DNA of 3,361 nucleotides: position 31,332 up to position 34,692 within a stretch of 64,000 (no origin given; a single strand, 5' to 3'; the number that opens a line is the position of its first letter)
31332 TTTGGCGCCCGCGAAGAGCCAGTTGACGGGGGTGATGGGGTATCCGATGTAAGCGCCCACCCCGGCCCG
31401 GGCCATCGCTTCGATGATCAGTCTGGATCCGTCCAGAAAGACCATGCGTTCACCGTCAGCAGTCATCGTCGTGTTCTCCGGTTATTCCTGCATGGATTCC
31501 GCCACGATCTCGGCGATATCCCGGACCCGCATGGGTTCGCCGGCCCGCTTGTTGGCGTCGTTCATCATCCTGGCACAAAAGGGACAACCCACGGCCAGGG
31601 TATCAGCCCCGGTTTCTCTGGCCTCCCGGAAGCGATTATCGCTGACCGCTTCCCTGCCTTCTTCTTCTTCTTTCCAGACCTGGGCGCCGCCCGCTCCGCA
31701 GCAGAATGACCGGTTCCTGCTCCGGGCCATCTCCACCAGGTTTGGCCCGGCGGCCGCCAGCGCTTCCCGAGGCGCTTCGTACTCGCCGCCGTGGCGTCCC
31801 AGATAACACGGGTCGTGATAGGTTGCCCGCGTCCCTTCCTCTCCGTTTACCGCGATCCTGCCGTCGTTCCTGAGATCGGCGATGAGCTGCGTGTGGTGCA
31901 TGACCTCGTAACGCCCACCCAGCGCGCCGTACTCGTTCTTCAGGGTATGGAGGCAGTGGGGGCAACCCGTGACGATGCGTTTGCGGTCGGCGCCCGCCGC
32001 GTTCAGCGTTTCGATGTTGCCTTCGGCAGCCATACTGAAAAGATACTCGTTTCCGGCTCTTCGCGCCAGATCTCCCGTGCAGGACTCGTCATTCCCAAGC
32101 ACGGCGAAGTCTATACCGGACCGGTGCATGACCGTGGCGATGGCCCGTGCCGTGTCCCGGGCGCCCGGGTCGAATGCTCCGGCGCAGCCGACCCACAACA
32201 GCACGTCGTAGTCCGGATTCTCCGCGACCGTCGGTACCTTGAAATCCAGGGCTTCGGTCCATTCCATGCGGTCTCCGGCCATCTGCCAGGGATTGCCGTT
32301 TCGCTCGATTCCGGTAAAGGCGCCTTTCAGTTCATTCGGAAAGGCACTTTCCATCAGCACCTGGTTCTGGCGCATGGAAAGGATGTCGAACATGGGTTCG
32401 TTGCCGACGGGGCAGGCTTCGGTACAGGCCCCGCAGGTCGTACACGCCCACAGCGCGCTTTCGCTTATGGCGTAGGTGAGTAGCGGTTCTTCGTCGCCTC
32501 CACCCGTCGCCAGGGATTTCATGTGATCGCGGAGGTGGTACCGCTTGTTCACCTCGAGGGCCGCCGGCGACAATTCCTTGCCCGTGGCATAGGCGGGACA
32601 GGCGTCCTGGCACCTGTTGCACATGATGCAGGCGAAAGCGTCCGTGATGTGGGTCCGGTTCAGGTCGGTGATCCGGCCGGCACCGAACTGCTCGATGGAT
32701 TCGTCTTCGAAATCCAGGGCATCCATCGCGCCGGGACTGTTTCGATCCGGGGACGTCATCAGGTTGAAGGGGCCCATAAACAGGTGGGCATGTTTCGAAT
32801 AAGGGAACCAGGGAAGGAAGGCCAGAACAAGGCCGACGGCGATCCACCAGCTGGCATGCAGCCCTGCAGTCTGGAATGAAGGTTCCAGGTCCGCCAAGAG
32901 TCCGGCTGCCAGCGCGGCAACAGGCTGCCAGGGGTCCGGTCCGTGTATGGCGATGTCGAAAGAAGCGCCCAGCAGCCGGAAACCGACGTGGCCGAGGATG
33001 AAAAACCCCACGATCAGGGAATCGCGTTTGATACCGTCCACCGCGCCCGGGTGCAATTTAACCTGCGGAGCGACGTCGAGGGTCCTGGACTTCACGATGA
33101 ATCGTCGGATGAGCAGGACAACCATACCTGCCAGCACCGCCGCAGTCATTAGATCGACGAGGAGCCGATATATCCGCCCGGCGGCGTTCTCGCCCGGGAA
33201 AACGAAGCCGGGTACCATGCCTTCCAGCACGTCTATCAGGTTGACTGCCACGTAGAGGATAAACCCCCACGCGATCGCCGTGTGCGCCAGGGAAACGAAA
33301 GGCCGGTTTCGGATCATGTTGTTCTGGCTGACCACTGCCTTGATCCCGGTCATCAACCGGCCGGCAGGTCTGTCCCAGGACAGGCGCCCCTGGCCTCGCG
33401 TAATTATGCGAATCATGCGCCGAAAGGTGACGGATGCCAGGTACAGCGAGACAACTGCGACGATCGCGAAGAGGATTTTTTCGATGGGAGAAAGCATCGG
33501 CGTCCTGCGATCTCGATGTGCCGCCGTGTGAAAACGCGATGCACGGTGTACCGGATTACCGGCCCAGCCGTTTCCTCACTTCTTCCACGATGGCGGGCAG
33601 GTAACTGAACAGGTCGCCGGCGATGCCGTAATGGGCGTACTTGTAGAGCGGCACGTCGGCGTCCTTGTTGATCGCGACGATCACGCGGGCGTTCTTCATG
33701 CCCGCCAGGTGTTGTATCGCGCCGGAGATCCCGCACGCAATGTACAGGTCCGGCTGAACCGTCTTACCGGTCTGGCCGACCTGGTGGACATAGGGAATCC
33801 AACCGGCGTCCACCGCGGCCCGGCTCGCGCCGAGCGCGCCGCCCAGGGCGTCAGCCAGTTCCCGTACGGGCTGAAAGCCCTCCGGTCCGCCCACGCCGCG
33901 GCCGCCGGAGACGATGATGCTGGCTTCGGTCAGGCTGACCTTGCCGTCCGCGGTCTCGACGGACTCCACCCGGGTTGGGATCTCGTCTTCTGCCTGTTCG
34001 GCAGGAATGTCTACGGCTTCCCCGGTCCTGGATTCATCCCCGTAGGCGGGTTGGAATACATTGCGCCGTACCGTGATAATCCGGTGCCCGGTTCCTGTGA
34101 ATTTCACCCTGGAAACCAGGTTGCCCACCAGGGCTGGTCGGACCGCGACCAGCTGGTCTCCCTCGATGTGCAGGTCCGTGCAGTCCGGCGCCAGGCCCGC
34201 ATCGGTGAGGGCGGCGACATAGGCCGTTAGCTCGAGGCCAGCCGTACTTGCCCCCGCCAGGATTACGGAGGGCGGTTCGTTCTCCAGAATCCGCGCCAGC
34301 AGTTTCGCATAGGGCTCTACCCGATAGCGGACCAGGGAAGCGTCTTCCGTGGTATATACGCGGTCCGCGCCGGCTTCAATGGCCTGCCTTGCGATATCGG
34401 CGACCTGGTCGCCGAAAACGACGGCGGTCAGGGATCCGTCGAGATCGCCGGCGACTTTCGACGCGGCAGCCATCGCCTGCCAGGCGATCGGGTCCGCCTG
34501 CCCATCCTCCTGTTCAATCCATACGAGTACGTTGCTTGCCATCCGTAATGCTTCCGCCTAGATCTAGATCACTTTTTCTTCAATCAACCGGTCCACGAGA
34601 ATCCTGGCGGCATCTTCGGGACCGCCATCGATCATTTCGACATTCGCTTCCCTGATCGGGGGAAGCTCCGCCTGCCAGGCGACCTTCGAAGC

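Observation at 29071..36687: Seven-gene minus-strand catabolic electron-transfer operon: acyl-CoA dehydrogenase, EtfB, EtfA, membrane FeS oxidoreductase, KorA, KorB-gamma fusion, with aminotransferase upstream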

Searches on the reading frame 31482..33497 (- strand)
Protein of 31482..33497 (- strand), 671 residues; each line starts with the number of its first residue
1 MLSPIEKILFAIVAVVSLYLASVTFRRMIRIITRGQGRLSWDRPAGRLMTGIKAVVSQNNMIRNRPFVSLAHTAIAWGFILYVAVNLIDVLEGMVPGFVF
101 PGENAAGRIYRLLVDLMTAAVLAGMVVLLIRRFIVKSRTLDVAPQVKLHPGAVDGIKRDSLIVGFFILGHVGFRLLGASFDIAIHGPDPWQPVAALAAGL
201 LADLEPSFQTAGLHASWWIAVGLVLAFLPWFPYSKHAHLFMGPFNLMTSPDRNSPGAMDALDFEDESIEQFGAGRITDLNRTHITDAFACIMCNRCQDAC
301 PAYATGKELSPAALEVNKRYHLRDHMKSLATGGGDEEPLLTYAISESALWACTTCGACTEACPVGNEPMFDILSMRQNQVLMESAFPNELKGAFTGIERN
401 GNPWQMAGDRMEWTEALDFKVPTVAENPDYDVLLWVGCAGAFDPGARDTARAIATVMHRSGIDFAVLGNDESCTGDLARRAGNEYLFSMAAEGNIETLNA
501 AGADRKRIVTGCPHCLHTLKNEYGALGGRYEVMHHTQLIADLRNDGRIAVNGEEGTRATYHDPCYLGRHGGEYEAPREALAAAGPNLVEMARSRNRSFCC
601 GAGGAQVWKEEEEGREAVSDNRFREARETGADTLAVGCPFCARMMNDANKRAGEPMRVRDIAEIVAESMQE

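Call 3: search_protein_families(library=pfam, proteins=[window:31482-33497:-], max_evalue=0.01)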
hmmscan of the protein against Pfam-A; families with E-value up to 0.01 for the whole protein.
window:31482-33497:- (671 aa): 9 families
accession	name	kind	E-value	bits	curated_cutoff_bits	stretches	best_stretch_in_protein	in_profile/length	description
PF02754.22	CCG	-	2.7e-29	101.6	20.6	2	559-645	2-84/85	Cysteine-rich domain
PF13183.11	Fer4_8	-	3.4e-11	43.9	27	1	289-365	4-67/68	4Fe-4S dicluster domain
PF13187.11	Fer4_9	-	7.5e-10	39.1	27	1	289-365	1-50/52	4Fe-4S dicluster domain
PF13237.11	Fer4_10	-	4.9e-09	36.4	25.5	1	285-363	4-53/53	4Fe-4S dicluster domain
PF12838.12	Fer4_7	-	4.4e-07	30.7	27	1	290-365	2-51/52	4Fe-4S dicluster domain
PF00037.32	Fer4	-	1.6e-05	24.9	21.1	1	286-304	4-22/24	4Fe-4S binding domain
PF12797.12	Fer4_2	-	2.7e-05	24.3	24.5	0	286-302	6-22/22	4Fe-4S binding domain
PF13484.11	Fer4_16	-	0.0029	18.8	30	1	290-364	2-65/66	4Fe-4S double cluster binding domain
PF13534.11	Fer4_17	-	0.0037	18.2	22.2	0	289-364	1-58/61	4Fe-4S dicluster domain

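Call 4: search_protein_families(library=ncbifam, proteins=[window:31482-33497:-], max_evalue=0.01)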
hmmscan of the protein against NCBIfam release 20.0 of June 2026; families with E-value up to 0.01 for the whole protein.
window:31482-33497:- (671 aa): 34 families (the best 25 are shown)
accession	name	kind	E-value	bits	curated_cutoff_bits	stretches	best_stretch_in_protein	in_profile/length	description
NF004898.0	PRK06259.1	equivalog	6.6e-37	127.3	385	1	282-667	128-486/488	fumarate reductase (CoM/CoB) subunit TfrB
NF045670.1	quin_L_LdhH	equivalog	2.8e-32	111.8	800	1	425-666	462-706/706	L-lactate dehydrogenase (quinone) large subunit LdhH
NF045724.1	ferredox_TmcB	equivalog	1.4e-21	76.6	735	1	289-670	42-429/430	electron transfer complex ferredoxin TmcB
NF008369.0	PRK11168.1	equivalog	4.3e-20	72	278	1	424-649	161-385/401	anaerobic glycerol-3-phosphate dehydrogenase subunit C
NF045796.1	DsrK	equivalog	9.9e-16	57.4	400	1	289-645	51-416/453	sulfate reduction electron transfer complex DsrMKJOP subunit DsrK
NF045711.1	sulf_resp_HmcF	equivalog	2.6e-12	46.3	750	1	289-648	61-428/457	sulfate respiration complex iron-sulfur protein HmcF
NF045663.1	diclust_near_Sec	equivalog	5e-11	41.4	530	1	350-652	353-625/759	pyridine nucleotide-disulfide oxidoreductase/dicluster-binding protein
NF004616.0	PRK05950.1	subfamily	1.9e-10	40.3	228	1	280-379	139-233/238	succinate dehydrogenase iron-sulfur subunit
TIGR00384.1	dhsB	subfamily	1.4e-09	37.7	88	1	281-373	133-219/222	succinate dehydrogenase and fumarate reductase iron-sulfur protein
NF009227.0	PRK12577.1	equivalog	3e-09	36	349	1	280-382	144-240/330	succinate dehydrogenase/fumarate reductase iron-sulfur subunit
NF009051.0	PRK12385.1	equivalog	1e-08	34.9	333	1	287-371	146-224/244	succinate dehydrogenase/fumarate reductase iron-sulfur subunit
NF009226.0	PRK12576.1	equivalog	5.8e-08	32.4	344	1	287-381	153-239/317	succinate dehydrogenase/fumarate reductase iron-sulfur subunit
TIGR03379.1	glycerol3P_GlpC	equivalog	3.2e-07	29.4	279.9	1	461-647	191-379/397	anaerobic glycerol-3-phosphate dehydrogenase subunit GlpC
TIGR03290.1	CoB_CoM_SS_C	equivalog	8.3e-06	25.8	160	1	290-383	4-78/144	CoB--CoM heterodisulfide reductase subunit C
TIGR00273.1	TIGR00273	equivalog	1e-05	24.6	444.8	0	282-304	287-309/432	LutB/LldF family L-lactate oxidation iron-sulfur protein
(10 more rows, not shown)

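Call 29: search_solved_structures(query=window:31482-33497:-, max_evalue=0.00001, show_alignments=1)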
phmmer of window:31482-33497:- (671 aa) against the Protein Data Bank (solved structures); distinct sequences matched with E-value up to 0.00001: 2.
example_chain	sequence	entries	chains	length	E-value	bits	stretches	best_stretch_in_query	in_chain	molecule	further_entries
9ojn_A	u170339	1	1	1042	2.8e-109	369.4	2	344-668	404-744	Iron-sulfur-binding reductase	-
1kf6_B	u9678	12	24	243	2.9e-06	29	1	288-370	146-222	FUMARATE REDUCTASE IRON-SULFUR PROTEIN | Fumarate reductase iron-sulfur subunit | Fumarate reductase (Anaerobic), Fe-S subunit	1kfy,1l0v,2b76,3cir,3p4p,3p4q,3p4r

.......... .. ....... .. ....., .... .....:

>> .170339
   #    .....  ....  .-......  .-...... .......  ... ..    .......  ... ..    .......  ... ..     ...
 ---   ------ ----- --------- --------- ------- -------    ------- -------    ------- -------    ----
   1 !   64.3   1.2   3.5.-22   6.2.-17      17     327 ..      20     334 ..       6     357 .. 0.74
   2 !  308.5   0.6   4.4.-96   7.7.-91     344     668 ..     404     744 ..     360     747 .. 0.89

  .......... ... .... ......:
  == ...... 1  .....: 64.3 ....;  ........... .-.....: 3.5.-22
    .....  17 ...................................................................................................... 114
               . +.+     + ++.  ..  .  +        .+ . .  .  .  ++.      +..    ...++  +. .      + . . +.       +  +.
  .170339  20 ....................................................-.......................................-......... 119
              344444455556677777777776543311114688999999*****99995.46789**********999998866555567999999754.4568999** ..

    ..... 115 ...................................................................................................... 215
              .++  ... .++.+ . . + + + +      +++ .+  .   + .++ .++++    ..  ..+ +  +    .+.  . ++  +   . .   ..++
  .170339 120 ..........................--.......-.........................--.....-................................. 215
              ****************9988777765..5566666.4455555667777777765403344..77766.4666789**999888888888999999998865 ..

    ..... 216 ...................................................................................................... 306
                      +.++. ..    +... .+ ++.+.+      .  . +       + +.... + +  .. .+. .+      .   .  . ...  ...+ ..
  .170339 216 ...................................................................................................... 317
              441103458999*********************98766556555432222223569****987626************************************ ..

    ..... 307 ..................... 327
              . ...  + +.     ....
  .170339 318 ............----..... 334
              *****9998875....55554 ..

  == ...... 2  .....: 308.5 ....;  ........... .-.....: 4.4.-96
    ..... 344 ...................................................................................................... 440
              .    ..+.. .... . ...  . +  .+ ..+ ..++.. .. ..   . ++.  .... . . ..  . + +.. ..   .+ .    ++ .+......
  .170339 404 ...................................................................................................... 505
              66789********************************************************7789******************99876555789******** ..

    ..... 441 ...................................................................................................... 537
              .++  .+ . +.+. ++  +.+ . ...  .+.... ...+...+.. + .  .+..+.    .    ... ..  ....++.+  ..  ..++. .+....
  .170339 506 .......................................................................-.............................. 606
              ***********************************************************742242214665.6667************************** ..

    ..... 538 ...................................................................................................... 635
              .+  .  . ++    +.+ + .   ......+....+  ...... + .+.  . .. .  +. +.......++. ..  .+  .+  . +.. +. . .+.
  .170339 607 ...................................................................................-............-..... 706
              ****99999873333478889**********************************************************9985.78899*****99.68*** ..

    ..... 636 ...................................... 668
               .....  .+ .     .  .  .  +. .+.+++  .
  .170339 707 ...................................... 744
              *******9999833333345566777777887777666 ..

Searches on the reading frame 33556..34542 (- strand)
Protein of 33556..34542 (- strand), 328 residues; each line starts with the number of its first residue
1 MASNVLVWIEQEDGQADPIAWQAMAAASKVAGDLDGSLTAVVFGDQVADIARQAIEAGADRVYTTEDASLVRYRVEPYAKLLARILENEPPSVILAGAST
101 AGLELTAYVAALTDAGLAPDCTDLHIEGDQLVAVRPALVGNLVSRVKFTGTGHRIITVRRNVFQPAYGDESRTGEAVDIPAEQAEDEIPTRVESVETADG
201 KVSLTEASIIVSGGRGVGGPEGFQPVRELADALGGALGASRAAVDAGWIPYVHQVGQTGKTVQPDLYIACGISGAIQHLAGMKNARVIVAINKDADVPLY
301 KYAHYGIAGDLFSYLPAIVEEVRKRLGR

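Call 3: search_protein_families(library=pfam, proteins=[window:33556-34542:-], max_evalue=0.01)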
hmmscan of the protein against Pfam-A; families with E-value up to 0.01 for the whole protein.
window:33556-34542:- (328 aa): 2 families
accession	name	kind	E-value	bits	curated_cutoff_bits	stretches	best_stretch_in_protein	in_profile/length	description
PF00766.25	ETF_alpha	-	1.1e-37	128.3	27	1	204-283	2-81/81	Electron transfer flavoprotein FAD-binding domain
PF01012.27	ETF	-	2.7e-36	125.5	26.7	1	5-182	1-179/181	Electron transfer flavoprotein domain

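Call 4: search_protein_families(library=ncbifam, proteins=[window:33556-34542:-], max_evalue=0.01)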
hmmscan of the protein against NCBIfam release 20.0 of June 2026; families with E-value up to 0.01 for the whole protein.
window:33556-34542:- (328 aa): 5 families
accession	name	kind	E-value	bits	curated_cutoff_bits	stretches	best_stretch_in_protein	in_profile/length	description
NF042970.1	AcrlCoAredClosAcrA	equivalog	2e-70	237.7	600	2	131-324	160-359/360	acryloyl-CoA reductase electron transfer subunit beta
NF008884.0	PRK11916.1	equivalog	1.7e-38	132.7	528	1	46-322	36-310/312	electron transfer flavoprotein subunit alpha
NF002889.0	PRK03363.1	equivalog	8.6e-36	123.8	549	1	46-320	37-309/313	electron transfer flavoprotein subunit alpha/FixB family protein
NF038209.1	mft_etfA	equivalog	1.7e-34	119.5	240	1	39-316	26-296/303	mycofactocin-associated electron transfer flavoprotein alpha subunit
NF051845.1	EtFlavAlphaProt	equivalog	1.5e-32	113.1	600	1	27-324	115-401/406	electron transfer flavoprotein subunit alpha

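Call 19: search_solved_structures(query=window:33556-34542:-, max_evalue=0.00001)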
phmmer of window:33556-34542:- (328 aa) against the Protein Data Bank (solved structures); distinct sequences matched with E-value up to 0.00001: 15.
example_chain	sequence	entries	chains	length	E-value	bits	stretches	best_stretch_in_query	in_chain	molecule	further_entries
6fah_A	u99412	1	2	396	2.3e-77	263.7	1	4-324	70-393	Caffeyl-CoA reductase-Etf complex subunit CarE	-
7koe_B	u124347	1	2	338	7.8e-71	242.3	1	5-326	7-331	Electron transfer flavoprotein, alpha subunit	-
5ol2_A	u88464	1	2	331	2.4e-67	230.8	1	3-322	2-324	Electron transfer flavoprotein large subunit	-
4kpu_A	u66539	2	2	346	2.1e-63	217.9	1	5-323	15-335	Electron transfer flavoprotein alpha subunit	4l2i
7qh2_A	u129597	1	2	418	8.6e-54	186.3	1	4-320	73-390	Lactate dehydrogenase (NAD(+),ferredoxin) subunit LctC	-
1efp_A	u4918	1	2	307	2.7e-47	164.9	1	24-319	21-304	PROTEIN (ELECTRON TRANSFER FLAVOPROTEIN)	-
1efv_A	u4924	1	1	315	4.5e-45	157.6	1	5-324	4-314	ELECTRON TRANSFER FLAVOPROTEIN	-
1t9g_R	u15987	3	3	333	5.4e-45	157.4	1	6-324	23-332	Electron transfer flavoprotein alpha-subunit, mitochondrial | Electron transfer flavoprotein alpha-subunit, mitochondrial precursor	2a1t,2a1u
1o94_D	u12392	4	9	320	8e-42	147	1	4-314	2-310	ELECTRON TRANSFER FLAVOPROTEIN ALPHA-SUBUNIT | ELECTRON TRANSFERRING FLAVOPROTEIN ALPHA-SUBUNIT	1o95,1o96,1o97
3clu_D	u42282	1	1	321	1.4e-41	146.2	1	3-314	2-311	Electron transfer flavoprotein subunit alpha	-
3clt_D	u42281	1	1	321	2.9e-41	145.1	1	3-314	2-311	Electron transfer flavoprotein subunit alpha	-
3clr_D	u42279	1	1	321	4.6e-41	144.5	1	3-314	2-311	Electron transfer flavoprotein subunit alpha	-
3cls_D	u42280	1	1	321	5.8e-41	144.1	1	3-314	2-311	Electron transfer flavoprotein subunit alpha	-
5ow0_A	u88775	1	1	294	6.8e-39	137.3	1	83-323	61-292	Electron transfer flavoprotein, alpha subunit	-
3ih5_A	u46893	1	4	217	2.8e-15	59.8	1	2-176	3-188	Electron transfer flavoprotein alpha-subunit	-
